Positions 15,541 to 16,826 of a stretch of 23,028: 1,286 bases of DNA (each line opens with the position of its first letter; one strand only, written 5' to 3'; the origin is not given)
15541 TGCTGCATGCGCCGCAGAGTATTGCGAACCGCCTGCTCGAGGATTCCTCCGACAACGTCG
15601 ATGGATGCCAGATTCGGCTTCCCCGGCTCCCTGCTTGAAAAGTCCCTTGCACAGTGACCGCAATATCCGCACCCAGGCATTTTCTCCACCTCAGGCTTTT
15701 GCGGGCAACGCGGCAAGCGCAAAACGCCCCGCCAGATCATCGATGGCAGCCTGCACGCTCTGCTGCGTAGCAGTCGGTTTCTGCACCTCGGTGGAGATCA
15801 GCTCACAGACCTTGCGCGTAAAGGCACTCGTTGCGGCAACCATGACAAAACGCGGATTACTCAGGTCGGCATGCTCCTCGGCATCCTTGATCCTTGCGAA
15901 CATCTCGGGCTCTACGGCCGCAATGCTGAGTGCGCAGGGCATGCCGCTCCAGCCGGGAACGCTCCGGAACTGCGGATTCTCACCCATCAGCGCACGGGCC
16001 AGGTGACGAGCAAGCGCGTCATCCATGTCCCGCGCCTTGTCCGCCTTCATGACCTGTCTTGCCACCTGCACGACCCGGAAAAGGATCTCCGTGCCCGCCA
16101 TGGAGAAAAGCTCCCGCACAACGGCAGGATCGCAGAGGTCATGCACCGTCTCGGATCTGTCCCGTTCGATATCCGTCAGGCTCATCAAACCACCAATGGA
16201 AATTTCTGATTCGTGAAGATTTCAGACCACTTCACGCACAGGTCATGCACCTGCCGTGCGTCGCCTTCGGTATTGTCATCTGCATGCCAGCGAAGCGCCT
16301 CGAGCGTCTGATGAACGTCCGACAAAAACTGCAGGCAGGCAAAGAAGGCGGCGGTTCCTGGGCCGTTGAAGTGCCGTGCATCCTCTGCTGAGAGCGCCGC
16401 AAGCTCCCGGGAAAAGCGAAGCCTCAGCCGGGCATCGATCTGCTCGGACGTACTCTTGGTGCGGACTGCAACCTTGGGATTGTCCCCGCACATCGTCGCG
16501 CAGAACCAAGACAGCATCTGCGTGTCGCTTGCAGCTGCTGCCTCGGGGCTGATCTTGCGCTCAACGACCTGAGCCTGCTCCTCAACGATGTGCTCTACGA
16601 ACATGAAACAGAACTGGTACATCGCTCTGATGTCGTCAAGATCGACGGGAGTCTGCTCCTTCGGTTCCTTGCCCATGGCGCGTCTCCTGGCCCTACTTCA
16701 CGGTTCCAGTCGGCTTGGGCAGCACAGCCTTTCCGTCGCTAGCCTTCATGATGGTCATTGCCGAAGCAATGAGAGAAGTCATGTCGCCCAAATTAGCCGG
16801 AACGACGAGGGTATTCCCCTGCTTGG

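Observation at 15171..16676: Three-gene cassette of unrecognised proteins coupled to an NfeD-SPFH pair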

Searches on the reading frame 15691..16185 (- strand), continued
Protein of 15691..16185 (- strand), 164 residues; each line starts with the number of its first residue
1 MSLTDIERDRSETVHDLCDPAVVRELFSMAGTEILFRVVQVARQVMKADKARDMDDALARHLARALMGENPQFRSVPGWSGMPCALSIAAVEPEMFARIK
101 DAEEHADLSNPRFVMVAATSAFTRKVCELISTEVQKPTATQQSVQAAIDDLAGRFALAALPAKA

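Call 92: fold_search(model_id=the predicted structure, library=pdb)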
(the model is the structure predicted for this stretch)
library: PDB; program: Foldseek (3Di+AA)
matches with E <= 10: 174; with E <= 0.001: 0
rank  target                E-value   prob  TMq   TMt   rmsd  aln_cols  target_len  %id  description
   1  9h6t_C                1.2e+00  0.12  0.21  0.15  17.1       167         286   12  Partial Cas1-Cas2 CRISPR integrase complex bound to a half-integration product, Streptococcus thermophilus DGCC 7710 C (released 2026-02-18)
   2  9eri_A                1.3e+00  0.11  0.23  0.20  19.6       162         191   13  Cryo-EM structure of sodium pumping Rnf complex from Acetobacterium woodii bound to NADH (released 2025-03-05)
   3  4ldr_B                1.7e+00  0.23  0.26  0.13  10.1       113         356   17  Structure of the S283Y mutant of MRDI (released 2013-07-31)
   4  8ka6_A                1.8e+00  0.12  0.24  0.26  11.1       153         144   13  De novo design protein -NA7 (released 2024-08-07)
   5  8ka6_B                2.0e+00  0.11  0.24  0.26  11.4       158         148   10  De novo design protein -NA7 (released 2024-08-07)
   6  2j9b_A                2.1e+00  0.15  0.27  0.32  10.5       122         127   19  THE CRYSTAL STRUCTURE OF CYTOCHROME C' FROM RUBRIVIVAX GELATINOSUS AT 1.5 A RESOLUTION AND PH 6.3 (released 2007-12-04)
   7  8wll                  2.2e+00  0.07  0.21  0.11  17.1       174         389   15  Cryo-EM structure of human VMAT2 Y422C, in the presence of reserpine, determined in an inward-facing conformation (released 2024-06-12)
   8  6fmr                  2.5e+00  0.09  0.24  0.11  15.2       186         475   13  IMISX-EP of Se-PepTSt (released 2018-08-29)
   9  4ldq_B                2.7e+00  0.16  0.26  0.13  10.4       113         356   18  Crystal Structure of the Mediator of Rho Dependent Invasion (released 2013-07-31)
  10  6oz6_D                2.7e+00  0.14  0.33  0.21  13.4       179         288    8  Crystal structure of MraY bound to 3'-hydroxymureidomycin A (released 2019-07-10)
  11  6oyz_A                2.7e+00  0.14  0.32  0.19  14.0       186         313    9  Crystal structure of MraY bound to capuramycin (released 2019-07-10)
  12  6ch2_D                2.8e+00  0.08  0.19  0.21  16.0       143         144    6  Crystal structure of the cytoplasmic domain of FlhA and FliT-FliD complex (released 2018-05-16)
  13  4cs7_E                2.9e+00  0.06  0.17  0.17  15.2       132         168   12  Crystal structure of the asymmetric human metapneumovirus M2-1 tetramer, form 1 (released 2014-05-28)
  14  8zdz_A                3.1e+00  0.05  0.18  0.10  18.6       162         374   13  Drosophila mojavensis gustatory receptor 43a(Gr43a) in apo state (released 2024-10-30)
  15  4d2b                  3.2e+00  0.08  0.23  0.11  16.2       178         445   11  Structure of a ligand free POT family peptide transporter (released 2014-06-25)
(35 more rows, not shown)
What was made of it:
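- Closest known: TetR-family C-terminal. Different: Foldseek finds nothing (call 92).
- Foldseek finds nothing (best E 1.2, TM below 0.35; call 92).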

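Call 96: search_protein_families(library=phrogs, proteins=[window:15691-16185:-, P0177, P0144], max_evalue=0.01)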
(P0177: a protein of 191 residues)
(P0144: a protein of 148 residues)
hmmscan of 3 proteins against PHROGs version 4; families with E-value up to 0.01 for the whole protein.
window:15691-16185:- (164 aa): 0 families

P0177 (191 aa): 0 families

P0144 (148 aa): 0 families

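Call 97: get_annotated_region(hit=H1, flank=4000)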
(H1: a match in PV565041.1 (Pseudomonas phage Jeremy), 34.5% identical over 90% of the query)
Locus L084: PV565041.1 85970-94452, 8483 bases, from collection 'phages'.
description: Pseudomonas phage Jeremy, complete genome.
organism: Pseudomonas phage Jeremy (NCBI taxid 3418341)
taxonomy: Viruses
host: Pseudomonas putida; source: soil; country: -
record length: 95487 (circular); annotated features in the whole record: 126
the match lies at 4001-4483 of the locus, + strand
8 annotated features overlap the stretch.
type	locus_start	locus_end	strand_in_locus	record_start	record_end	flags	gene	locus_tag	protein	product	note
CDS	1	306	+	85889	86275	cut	-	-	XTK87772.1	hypothetical protein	-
CDS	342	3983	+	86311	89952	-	-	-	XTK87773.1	ADP-ribosyltransferase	-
CDS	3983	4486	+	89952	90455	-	-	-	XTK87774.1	hypothetical protein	-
CDS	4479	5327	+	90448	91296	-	-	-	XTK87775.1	nucleotide phosphatase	-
CDS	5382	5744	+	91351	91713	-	-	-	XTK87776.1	hypothetical protein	-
CDS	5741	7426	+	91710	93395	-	-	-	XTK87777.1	RE endonuclease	-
CDS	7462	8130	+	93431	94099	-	-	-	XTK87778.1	hypothetical protein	-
CDS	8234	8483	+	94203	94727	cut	-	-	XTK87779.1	hypothetical protein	-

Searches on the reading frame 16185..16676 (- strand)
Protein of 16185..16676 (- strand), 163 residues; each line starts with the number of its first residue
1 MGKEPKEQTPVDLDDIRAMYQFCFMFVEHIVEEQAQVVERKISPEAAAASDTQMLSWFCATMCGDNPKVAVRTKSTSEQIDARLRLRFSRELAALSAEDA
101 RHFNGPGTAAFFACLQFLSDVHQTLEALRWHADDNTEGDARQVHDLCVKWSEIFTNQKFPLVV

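Call 5: search_protein_families(library=pfam, proteins=[window:16185-16676:-], max_evalue=1)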
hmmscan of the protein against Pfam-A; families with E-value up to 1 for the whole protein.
window:16185-16676:- (163 aa): 1 family
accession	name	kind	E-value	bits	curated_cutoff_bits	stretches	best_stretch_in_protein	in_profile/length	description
PF12607.13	DUF3772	-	0.013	15.7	25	1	69-96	7-34/63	Protein of unknown function (DUF3772)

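Call 6: search_protein_families(library=ncbifam, proteins=[window:16185-16676:-], max_evalue=1)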
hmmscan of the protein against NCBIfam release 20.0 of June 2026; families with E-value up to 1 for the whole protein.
window:16185-16676:- (163 aa): 0 families

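Call 8: find_homologous_proteins(query=window:16185-16676:-)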
Query window:16185-16676:- (163 aa): 3 proteins with E <= 0.001 among 331 candidates.
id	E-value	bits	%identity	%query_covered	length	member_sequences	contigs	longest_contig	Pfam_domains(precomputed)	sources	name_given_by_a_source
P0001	4.0e-104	363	99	100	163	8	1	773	-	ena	-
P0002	6.8e-78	278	77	96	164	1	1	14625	-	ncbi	-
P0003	2.2e-55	205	59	99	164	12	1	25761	-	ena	-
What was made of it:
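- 16185..16676 (-): orfA: A-type member of the new family (163 aa, soluble, pI 5.1). It is the fastest-evolving of the three and is duplicated in some lineages. Only 3 close homologues by k-mer search (call 8).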

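Call 11: find_encoding_contigs(protein=P0002, flank=10000, max_places=2)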
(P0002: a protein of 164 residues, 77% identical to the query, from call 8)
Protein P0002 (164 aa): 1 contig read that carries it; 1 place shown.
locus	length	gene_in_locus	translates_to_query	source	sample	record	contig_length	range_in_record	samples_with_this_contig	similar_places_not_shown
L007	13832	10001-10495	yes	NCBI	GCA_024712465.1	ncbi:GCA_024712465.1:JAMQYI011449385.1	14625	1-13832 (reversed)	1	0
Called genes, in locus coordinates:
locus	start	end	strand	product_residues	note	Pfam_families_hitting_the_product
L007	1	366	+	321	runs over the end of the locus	PF03547:Mem_trans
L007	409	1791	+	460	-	PF05496:RuvB_N, PF13191:AAA_16 (faint), PF00004:AAA, PF13173:AAA_14 (weak), PF13401:AAA_22 (faint), PF16193:AAA_assoc_2, PF12002:MgsA_C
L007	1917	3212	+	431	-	PF02403:Seryl_tRNA_N, PF00587:tRNA-synt_2b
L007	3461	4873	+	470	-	PF01565:FAD_binding_4, PF02913:FAD-oxidase_C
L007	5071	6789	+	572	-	PF00999:Na_H_Exchanger, PF02254:TrkA_N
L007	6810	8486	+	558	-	PF00999:Na_H_Exchanger, PF02254:TrkA_N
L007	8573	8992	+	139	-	PF01957:NfeD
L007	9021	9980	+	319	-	PF01145:Band_7, PF16200:Band_7_C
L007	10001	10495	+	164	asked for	-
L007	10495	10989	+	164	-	-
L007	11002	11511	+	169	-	-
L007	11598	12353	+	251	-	PF01975:SurE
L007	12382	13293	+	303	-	PF01476:LysM, PF01551:Peptidase_M23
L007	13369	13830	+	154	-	?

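Call 12: find_encoding_contigs(protein=P0003, flank=10000, max_places=2)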
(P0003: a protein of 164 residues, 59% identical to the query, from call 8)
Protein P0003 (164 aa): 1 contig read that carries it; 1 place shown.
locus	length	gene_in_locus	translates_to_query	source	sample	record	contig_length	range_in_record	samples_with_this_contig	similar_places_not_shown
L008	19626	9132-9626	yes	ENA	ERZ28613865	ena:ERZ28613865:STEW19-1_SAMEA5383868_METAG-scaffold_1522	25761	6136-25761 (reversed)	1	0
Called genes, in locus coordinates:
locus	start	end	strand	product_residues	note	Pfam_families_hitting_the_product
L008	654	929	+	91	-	PF12002:MgsA_C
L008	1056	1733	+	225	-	PF02403:Seryl_tRNA_N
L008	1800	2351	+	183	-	PF00587:tRNA-synt_2b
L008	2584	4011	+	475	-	PF01565:FAD_binding_4, PF02913:FAD-oxidase_C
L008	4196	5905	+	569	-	PF00999:Na_H_Exchanger, PF02254:TrkA_N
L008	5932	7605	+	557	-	PF00999:Na_H_Exchanger, PF02254:TrkA_N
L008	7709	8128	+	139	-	PF01957:NfeD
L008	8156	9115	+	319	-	PF01145:Band_7, PF16200:Band_7_C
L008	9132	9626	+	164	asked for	-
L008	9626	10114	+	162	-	-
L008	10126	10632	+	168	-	-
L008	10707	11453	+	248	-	PF01975:SurE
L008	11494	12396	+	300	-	PF01476:LysM, PF01551:Peptidase_M23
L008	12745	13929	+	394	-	PF05958:tRNA_U5-meth_tr, PF13649:Methyltransf_25 (weak)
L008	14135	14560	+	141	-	PF00334:NDK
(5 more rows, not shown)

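Call 30: search_protein_families(library=padloc, proteins=[window:16185-16676:-], max_evalue=1)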
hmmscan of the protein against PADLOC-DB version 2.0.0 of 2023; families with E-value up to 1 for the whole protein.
window:16185-16676:- (163 aa): 1 family
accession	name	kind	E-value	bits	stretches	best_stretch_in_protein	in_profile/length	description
PDLC00341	PtuB1|PtuB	-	0.015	12.8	1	62-160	142-240/273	Unknown function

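Call 96: search_protein_families(library=phrogs, proteins=[window:16185-16676:-], max_evalue=0.01)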
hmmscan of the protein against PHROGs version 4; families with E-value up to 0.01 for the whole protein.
window:16185-16676:- (163 aa): 0 families
